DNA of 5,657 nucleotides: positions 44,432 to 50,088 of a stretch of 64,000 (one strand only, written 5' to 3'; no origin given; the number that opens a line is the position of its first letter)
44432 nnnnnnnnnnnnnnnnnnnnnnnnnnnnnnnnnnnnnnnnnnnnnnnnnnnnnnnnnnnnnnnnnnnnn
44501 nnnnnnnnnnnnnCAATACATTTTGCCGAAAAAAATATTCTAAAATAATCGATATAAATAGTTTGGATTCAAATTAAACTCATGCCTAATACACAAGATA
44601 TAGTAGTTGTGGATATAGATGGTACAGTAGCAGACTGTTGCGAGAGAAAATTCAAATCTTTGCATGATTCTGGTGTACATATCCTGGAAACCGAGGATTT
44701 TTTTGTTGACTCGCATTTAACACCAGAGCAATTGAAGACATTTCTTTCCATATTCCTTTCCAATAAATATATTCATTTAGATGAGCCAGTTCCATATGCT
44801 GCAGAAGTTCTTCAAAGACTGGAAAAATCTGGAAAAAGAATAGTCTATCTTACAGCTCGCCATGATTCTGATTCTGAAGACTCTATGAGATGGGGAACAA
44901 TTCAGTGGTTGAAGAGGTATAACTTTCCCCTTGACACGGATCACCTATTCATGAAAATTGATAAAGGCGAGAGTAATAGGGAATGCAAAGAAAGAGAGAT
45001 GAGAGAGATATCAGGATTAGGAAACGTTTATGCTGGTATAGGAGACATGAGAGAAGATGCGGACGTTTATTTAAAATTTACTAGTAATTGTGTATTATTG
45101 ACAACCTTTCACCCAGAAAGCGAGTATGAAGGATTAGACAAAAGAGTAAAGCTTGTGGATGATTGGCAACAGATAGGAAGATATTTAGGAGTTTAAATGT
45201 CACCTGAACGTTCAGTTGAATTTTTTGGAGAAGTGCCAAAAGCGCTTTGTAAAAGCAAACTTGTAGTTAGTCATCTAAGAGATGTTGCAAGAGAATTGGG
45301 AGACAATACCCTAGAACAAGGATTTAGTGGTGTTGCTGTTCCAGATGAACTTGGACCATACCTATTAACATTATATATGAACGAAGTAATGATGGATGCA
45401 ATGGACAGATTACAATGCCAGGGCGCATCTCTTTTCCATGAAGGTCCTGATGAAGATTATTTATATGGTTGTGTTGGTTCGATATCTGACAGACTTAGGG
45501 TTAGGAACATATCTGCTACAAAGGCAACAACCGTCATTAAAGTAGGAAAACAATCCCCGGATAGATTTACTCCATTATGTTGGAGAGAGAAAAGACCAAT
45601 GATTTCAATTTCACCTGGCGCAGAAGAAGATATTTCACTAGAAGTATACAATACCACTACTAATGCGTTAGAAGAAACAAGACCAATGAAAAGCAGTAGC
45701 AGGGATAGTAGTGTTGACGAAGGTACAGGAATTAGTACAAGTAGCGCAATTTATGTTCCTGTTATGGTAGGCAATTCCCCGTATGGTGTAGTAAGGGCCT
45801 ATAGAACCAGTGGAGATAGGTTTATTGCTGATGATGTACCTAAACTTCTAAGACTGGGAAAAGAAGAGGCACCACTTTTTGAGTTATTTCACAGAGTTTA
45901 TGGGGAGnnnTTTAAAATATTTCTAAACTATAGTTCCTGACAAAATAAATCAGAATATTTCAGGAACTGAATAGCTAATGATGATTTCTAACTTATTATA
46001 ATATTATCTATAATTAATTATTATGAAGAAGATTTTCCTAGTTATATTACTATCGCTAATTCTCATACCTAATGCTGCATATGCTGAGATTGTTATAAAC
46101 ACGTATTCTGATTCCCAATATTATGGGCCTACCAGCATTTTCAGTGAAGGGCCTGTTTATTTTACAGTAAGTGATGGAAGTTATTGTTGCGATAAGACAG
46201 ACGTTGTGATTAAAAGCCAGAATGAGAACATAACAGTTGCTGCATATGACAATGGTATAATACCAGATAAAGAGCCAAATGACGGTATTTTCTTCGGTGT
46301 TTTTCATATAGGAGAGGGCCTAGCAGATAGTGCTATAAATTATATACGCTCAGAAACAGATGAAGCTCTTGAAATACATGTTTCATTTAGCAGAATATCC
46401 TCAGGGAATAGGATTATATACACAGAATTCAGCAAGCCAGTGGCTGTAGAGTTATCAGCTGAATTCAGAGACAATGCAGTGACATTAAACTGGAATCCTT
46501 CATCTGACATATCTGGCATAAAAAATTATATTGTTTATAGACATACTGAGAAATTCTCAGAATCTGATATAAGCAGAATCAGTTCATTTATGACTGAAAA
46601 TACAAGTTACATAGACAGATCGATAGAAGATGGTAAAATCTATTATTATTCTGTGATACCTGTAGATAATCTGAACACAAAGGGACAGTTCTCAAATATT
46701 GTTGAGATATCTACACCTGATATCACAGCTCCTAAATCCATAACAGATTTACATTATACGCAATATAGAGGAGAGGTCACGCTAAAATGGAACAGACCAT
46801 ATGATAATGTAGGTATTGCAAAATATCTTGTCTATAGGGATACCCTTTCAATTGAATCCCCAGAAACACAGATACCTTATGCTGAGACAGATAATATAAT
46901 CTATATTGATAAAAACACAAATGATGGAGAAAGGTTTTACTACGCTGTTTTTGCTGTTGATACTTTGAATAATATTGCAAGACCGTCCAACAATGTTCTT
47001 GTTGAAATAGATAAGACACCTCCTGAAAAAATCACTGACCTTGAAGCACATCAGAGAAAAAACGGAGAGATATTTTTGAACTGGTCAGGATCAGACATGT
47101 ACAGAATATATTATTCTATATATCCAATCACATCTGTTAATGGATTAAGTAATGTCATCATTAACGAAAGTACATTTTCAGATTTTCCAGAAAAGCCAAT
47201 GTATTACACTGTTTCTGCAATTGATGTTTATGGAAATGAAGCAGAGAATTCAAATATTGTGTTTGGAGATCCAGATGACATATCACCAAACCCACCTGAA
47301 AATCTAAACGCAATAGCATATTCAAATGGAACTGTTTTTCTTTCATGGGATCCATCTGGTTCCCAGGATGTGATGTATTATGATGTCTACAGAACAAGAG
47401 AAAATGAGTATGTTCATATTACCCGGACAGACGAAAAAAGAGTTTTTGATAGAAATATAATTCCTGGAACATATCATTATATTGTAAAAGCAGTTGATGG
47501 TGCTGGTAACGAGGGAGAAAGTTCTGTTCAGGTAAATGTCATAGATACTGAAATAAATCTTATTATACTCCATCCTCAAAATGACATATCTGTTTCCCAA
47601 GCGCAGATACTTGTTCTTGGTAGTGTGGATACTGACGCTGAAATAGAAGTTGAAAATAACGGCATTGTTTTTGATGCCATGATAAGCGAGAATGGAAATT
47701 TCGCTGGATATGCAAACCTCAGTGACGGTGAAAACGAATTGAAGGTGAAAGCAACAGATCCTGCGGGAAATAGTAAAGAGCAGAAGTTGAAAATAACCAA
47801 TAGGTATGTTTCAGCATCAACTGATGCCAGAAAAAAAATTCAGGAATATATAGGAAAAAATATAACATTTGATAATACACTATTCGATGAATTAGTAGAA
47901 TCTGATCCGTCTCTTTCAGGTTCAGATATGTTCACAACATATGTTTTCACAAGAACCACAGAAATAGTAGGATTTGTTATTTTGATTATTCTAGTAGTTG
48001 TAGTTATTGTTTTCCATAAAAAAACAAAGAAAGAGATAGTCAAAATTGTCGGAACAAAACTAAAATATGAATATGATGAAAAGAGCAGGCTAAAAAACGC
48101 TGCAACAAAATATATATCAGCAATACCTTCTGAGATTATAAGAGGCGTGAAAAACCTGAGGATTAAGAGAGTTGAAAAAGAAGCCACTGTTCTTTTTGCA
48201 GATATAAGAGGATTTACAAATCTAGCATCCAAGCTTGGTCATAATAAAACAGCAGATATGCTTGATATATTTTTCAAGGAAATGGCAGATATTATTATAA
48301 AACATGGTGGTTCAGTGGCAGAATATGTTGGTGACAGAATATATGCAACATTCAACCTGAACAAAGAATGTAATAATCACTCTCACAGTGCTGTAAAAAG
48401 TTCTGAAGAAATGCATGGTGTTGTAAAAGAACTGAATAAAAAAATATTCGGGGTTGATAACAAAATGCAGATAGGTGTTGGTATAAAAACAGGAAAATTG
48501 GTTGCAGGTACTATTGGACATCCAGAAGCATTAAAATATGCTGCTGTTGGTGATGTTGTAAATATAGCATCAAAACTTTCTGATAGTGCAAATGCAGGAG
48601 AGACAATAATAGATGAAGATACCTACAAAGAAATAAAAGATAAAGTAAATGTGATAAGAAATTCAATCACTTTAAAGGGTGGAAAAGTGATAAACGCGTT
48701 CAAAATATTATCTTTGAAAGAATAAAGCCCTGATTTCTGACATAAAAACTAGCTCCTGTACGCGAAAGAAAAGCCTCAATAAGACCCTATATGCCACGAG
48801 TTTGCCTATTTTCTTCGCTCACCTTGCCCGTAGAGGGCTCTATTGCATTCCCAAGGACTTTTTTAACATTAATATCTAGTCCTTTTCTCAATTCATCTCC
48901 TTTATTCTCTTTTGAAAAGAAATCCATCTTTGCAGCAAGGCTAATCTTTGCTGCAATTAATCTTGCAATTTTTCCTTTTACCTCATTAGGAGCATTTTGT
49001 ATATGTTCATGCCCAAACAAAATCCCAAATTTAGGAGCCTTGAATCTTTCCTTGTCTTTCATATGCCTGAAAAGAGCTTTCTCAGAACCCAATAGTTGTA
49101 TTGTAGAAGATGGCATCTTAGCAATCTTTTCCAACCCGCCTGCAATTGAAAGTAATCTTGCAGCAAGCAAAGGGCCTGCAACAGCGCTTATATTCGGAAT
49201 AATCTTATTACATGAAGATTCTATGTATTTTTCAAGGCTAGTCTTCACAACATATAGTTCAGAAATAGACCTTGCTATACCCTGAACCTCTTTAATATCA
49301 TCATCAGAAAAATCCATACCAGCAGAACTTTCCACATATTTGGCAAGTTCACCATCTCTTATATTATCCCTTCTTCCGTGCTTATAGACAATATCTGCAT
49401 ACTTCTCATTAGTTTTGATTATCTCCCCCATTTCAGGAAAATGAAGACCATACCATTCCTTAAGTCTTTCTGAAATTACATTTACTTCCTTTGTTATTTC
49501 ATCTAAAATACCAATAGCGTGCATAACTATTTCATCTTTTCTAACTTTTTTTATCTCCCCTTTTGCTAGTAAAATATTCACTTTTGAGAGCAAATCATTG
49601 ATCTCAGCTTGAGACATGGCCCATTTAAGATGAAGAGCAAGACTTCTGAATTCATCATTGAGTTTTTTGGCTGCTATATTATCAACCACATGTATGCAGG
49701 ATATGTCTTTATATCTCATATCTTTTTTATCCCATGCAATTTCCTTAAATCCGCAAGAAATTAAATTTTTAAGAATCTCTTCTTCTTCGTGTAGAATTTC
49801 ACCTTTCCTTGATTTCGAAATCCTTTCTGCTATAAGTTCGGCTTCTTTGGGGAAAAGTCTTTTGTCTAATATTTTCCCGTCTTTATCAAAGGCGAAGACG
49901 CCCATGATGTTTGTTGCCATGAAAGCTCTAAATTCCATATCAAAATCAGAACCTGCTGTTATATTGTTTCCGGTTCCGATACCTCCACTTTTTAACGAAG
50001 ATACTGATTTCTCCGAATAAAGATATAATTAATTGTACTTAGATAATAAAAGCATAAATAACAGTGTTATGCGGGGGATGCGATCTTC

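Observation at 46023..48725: Archaeal receptor-type class III nucleotidyl cyclase with an FN3-repeat ectodomain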

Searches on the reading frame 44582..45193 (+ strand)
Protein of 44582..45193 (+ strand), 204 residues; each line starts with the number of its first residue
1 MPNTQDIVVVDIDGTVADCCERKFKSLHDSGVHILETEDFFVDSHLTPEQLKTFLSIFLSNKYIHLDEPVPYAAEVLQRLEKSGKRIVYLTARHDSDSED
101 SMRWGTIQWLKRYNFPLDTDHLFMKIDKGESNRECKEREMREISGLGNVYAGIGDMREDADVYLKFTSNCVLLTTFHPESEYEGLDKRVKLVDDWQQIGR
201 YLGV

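Call 30: search_protein_families(library=pfam, proteins=[window:44582-45193:+], max_evalue=1)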
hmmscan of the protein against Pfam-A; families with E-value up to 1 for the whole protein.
window:44582-45193:+ (204 aa): 7 families
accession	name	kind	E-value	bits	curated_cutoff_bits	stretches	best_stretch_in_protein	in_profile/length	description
PF25109.1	HAD_PNKP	-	6.8e-08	33.2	27.6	2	64-128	26-91/143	Polynucleotide kinase PNKP phosphatase domain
PF03767.20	Acid_phosphat_B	-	1.4e-06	28.4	27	1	5-159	77-208/230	HAD superfamily, subfamily IIIB (Acid phosphatase)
PF24694.1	LNS2_PITM1-3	-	5.3e-06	26.9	27.7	1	67-129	19-77/124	PITM 1-3, LNS2 domain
PF06941.18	NT5C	-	2.5e-05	24.7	24.8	1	6-113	2-109/180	5' nucleotidase, deoxy (Pyrimidine), cytosolic type C protein (NT5C)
PF13344.12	Hydrolase_6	-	0.003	18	27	1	65-94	11-40/101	Haloacid dehalogenase-like hydrolase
PF00702.32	Hydrolase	-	0.0043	17.9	26.4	1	64-160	94-184/191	haloacid dehalogenase-like hydrolase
PF08235.19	LNS2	-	0.031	14.1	32.3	0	72-98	79-105/226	LNS2 (Lipin/Ned1/Smp2)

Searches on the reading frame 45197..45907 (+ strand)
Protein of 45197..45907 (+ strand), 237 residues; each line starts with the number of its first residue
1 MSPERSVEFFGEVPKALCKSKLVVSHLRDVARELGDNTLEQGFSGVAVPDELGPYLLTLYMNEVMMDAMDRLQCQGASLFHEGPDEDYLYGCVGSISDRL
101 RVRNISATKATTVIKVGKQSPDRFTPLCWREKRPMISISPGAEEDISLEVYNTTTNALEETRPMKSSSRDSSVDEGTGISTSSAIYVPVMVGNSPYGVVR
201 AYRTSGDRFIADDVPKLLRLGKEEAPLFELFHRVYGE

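Call 30: search_protein_families(library=pfam, proteins=[window:45197-45907:+], max_evalue=1)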
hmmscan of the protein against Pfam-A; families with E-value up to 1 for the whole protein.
window:45197-45907:+ (237 aa): 2 families
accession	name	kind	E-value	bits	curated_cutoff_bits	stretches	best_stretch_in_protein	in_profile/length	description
PF13492.12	GAF_3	-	0.015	16.2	27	1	165-215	64-114/129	GAF domain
PF13185.12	GAF_2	-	0.05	14.3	28.6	1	174-214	83-121/136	GAF domain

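Call 31: search_protein_families(library=padloc, proteins=[window:45197-45907:+], max_evalue=0.1)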
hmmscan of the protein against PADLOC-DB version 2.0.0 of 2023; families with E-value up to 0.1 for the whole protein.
window:45197-45907:+ (237 aa): 0 families

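Call 44: find_homologous_proteins(query=window:45197-45907:+, max_evalue=0.001)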
Query window:45197-45907:+ (237 aa): 1 proteins with E <= 0.001 among 433 candidates.
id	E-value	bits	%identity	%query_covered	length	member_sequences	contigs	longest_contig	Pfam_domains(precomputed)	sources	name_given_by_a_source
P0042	7.3e-154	528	100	100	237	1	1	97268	-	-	-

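Call 54: predict_structure(protein=P0042)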
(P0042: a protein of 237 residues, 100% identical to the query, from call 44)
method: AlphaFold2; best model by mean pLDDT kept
length: 237 residues; sequences in the alignment: 1
mean_pLDDT: 36.0   pTM: 0.23
mean pLDDT of the five models: 36.0, 29.4, 29.3, 28.5, 27.7
residues with pLDDT >= 90: 0; 70-90: 0; 50-70: 35; < 50: 202
segments of 3 or more residues with pLDDT < 50: 1-171, 174-178, 215-237
pLDDT, mean of each block of 10 residues (from residue 1): 26 28 28 32 30 31 33 33 37 37 30 31 37 29 28 30 34 48 56 54 57 48 35 30
secondary structure, 60 per line:
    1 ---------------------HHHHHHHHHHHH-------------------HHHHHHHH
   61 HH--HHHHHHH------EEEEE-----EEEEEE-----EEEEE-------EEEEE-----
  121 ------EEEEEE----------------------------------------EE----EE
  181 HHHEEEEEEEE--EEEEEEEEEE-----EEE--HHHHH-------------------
elements in order: H22-33 H53-62 H65-71 E78-82 E88-93 E99-103 E111-115 E127-132 E184-191 E194-203 E209-211 H214-218

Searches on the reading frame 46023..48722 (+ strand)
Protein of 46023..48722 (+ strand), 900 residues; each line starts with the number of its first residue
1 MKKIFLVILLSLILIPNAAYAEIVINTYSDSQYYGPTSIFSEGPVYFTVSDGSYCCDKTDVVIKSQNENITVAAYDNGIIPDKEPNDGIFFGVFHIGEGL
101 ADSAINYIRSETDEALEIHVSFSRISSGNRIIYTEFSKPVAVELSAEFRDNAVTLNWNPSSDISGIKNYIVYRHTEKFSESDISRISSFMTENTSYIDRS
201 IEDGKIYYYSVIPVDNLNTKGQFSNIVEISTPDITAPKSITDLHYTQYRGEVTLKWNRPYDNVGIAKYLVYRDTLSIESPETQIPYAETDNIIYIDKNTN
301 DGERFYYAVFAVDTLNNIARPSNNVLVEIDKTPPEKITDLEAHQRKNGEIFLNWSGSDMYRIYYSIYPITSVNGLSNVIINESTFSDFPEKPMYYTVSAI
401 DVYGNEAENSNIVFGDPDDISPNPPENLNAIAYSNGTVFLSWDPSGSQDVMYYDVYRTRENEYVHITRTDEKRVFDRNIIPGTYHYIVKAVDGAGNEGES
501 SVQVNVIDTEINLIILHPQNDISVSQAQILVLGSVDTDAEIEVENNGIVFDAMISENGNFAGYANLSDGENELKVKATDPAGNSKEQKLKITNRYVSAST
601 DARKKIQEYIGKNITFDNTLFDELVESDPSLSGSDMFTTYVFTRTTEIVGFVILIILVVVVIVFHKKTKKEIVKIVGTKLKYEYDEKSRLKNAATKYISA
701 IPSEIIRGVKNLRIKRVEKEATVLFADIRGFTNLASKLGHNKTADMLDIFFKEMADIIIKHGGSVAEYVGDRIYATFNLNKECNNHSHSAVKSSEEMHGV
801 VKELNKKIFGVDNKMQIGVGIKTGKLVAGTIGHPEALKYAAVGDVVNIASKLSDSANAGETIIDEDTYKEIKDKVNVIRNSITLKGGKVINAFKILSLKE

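Call 4: search_protein_families(library=pfam, proteins=[window:46023-48722:+], max_evalue=1)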
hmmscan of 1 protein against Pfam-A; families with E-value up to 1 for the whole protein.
window:46023-48722:+ (900 aa): 12 families
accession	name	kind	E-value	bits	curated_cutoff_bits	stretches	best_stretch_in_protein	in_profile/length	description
PF00211.25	Guanylate_cyc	-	2.3e-21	76.6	21.9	1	719-891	7-177/183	Adenylate and Guanylate cyclase catalytic domain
PF19077.6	Big_13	-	1.9e-10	41.5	27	2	540-592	44-99/102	Bacterial Ig-like domain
PF00041.27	fn3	-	4.1e-09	37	25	2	424-503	2-80/84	Fibronectin type III domain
PF09136.16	Glucodextran_B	-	1.3e-08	35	27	1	513-593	3-81/83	Glucodextranase, domain B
PF07495.19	Y_Y_Y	-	0.00011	22.5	26.6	1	557-587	25-56/65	Y_Y_Y domain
PF15418.12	DUF4625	-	0.00088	20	27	1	477-506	101-130/131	Domain of unknown function (DUF4625)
PF05345.18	He_PIG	-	0.0033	18.3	24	0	555-592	56-94/96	Putative Ig domain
PF00990.26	GGDEF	-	0.0033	17.6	23.8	1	715-821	27-129/161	Diguanylate cyclase, GGDEF domain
PF16323.11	DUF4959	-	0.019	15.7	32.9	0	231-262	13-44/106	Domain of unknown function (DUF4959)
PF22352.2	K319L-like_PKD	-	0.087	13.3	27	0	458-506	36-84/84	K319L-like, PKD domain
PF21910.2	GH85_C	-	0.13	13.2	27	0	438-478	19-58/95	GH85 endohexosaminidases, C-terminal domain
PF18237.6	Tk-SP_N-pro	-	0.13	12.6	26.5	1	658-685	23-54/67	Tk-SP N-propeptide domain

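Call 5: search_protein_families(library=ncbifam, proteins=[window:46023-48722:+], max_evalue=1)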
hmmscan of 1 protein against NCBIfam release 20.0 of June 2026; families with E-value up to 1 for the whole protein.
window:46023-48722:+ (900 aa): 9 families
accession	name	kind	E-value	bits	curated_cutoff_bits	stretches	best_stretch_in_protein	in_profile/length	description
NF041611.1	exoglucan_CbhB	equivalog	2.2e-15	55.8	1950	2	232-507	701-885/997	exoglucanase CbhB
TIGR03903.1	TOMM_kin_cyc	equivalog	1.2e-08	33.3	705.75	1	744-881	311-446/1267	TOMM system kinase/cyclase fusion protein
NF033510.3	Ca_tandemer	repeat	1.4e-06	28.6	50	1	521-584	25-95/96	Ca2+-stabilized repeat-containing adhesin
NF058673.1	LipAdnlyCyLipJMY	equivalog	0.00035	19.4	800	1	705-863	281-414/449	bifunctional lipase/adenylate cyclase LipJ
NF047446.1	barrel_OmpL47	domain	0.00072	20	40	1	566-590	40-65/68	OmpL47-type beta-barrel domain-containing protein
NF058578.1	CPR_pilus_PamR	equivalog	0.0019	17.2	300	1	514-577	57-120/297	pilus system RbmA-like protein PamR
TIGR03027.2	pepcterm_export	equivalog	0.0078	15.9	180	1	519-603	80-151/169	XrtA/PEP-CTERM system exopolysaccharide export protein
NF041940.1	choice_anch_X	domain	0.042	13.6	25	1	74-95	3-24/37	choice-of-anchor X domain-containing protein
NF002176.0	PRK01022.1-4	equivalog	0.75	10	202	0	858-897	68-106/166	hypothetical protein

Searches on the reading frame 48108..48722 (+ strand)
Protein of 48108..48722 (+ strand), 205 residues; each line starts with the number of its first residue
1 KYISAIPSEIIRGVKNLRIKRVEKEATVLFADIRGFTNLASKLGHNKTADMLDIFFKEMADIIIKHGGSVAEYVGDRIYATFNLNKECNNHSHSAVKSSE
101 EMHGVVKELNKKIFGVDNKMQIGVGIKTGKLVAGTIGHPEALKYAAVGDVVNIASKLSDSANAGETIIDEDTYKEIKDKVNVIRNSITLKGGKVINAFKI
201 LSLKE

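Call 6: search_solved_structures(query=window:48108-48722:+, max_evalue=0.01, show_alignments=4)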
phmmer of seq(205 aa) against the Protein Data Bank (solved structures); distinct sequences matched with E-value up to 0.01: 56.
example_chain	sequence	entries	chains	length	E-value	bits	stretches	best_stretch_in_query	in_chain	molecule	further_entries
2w01_A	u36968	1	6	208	1.4e-25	93.6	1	25-187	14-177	ADENYLATE CYCLASE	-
6fht_A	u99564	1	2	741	2.1e-24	89.8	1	11-186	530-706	Bacteriophytochrome,Adenylate cyclase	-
3r5g_A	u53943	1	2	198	1.5e-23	87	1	19-191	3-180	CyaB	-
1yk9_A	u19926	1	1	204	1.1e-16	64.6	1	24-201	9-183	Adenylate cyclase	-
4p2f_A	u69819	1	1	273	8.6e-16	61.7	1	23-201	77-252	Adenylate cyclase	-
3et6_A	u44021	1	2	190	1.1e-15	61.4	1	24-199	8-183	Soluble guanylyl cyclase beta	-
4p2m_A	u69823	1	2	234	2.1e-15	60.4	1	23-201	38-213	Adenylate cyclase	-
7yz9_A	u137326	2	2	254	2.7e-15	60.1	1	23-201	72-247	Adenylate cyclase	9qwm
4p2x_A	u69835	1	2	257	2.9e-15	60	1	23-201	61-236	Adenylate cyclase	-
8buz_A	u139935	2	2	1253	5.4e-15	59.1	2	19-172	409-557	Adenylate cyclase type 8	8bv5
7yzi_A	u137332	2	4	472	1.3e-14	57.9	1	23-201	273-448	Adenylate cyclase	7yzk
7r65_A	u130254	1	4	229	1.4e-13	54.5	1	23-182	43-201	Adenylate/guanylate cyclase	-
1wc1_A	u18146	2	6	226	3e-13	53.4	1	18-191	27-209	ADENYLATE CYCLASE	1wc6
1wc0_A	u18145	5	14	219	4.8e-13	52.7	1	24-191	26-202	ADENYLATE CYCLASE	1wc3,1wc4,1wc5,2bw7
7pd4_A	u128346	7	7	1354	2.7e-12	50.3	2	18-203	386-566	Adenylate cyclase 9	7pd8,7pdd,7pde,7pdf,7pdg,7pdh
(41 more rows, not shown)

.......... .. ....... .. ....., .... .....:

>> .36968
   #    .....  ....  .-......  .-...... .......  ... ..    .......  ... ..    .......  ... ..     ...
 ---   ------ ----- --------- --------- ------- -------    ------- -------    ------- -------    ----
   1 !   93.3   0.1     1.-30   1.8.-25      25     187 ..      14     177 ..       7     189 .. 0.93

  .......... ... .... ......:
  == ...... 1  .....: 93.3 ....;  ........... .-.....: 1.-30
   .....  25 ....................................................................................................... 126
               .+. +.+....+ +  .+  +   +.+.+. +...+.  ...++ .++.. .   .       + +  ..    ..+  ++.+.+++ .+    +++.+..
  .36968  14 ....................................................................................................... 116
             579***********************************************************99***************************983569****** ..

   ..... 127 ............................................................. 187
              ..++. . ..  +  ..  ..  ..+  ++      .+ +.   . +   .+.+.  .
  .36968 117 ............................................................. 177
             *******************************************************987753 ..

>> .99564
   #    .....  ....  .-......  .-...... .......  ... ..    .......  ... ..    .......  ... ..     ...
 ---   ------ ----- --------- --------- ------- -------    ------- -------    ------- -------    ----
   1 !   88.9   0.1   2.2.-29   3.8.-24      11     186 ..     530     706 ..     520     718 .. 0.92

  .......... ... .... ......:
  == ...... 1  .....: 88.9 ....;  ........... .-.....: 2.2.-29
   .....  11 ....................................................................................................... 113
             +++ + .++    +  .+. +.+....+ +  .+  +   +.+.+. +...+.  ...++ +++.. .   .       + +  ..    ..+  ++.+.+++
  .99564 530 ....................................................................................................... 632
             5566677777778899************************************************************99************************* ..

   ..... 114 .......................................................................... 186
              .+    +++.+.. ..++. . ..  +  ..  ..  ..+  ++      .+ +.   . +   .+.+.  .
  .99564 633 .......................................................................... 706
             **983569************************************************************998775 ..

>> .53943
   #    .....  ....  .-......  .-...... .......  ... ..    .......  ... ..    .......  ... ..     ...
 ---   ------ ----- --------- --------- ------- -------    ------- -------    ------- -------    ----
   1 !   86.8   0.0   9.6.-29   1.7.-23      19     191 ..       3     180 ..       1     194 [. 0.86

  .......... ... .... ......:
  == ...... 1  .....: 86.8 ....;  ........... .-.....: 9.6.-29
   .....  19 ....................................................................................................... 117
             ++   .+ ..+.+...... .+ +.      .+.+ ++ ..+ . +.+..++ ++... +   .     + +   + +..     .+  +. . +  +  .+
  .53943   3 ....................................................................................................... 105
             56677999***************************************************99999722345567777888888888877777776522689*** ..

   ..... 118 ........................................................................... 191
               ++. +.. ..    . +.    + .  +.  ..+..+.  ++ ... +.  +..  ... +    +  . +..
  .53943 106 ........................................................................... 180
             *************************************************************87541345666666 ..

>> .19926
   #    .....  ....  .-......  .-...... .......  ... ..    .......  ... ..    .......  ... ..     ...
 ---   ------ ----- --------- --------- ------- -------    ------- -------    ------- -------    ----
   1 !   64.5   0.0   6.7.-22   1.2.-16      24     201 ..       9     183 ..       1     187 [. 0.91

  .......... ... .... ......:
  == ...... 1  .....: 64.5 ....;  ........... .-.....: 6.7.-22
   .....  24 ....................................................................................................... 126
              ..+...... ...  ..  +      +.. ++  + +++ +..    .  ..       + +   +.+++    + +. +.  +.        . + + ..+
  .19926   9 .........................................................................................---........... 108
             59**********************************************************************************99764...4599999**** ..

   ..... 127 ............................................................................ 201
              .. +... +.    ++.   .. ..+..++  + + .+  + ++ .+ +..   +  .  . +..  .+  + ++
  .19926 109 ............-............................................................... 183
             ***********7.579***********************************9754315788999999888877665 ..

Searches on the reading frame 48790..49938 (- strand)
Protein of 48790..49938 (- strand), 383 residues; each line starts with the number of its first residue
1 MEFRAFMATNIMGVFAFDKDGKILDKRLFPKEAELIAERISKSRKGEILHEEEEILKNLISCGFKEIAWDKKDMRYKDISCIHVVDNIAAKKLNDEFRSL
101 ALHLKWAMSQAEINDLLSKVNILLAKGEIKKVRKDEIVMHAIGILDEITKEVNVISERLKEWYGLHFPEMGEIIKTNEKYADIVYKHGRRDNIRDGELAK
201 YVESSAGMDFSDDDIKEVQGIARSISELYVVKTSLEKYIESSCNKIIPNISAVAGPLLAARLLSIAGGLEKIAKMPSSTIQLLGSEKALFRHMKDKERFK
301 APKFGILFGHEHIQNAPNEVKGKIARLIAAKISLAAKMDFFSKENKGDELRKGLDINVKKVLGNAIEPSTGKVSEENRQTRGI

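Call 16: find_related_loci(query=window:48790-49938:-, collection=genome_contigs, flank=5000)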
Query window:48790-49938:- (383 aa) in genome_contigs; peptide patterns used: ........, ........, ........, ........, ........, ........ (x = any residue, [..] = any of these).
39 stretches matched a pattern; 1 encode a relative of the query (tblastn E <= 1e-3); 1 distinct loci.
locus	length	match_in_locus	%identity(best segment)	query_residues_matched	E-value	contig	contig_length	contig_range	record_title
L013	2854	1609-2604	47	3-359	6e-108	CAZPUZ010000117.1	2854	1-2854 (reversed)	MAG TPA_asm: uncultured archaeon isolate binchicken_co19_610 genome assembly, contig: NODE_65741_length_2854_cov_3.85995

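Call 30: search_protein_families(library=pfam, proteins=[window:48790-49938:-], max_evalue=1)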
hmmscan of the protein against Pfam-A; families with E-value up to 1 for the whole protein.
window:48790-49938:- (383 aa): 2 families
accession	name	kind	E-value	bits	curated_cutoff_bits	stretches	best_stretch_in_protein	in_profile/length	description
PF01798.23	Nop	-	2.4e-63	214.1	25.4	1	145-355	2-223/228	snoRNA binding domain, fibrillarin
PF21572.2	Nop5_56-rel_N_Arc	-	8.7e-08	33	27.8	1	4-123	1-121/128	Archaeal Nop5/56-rel, N-terminal domain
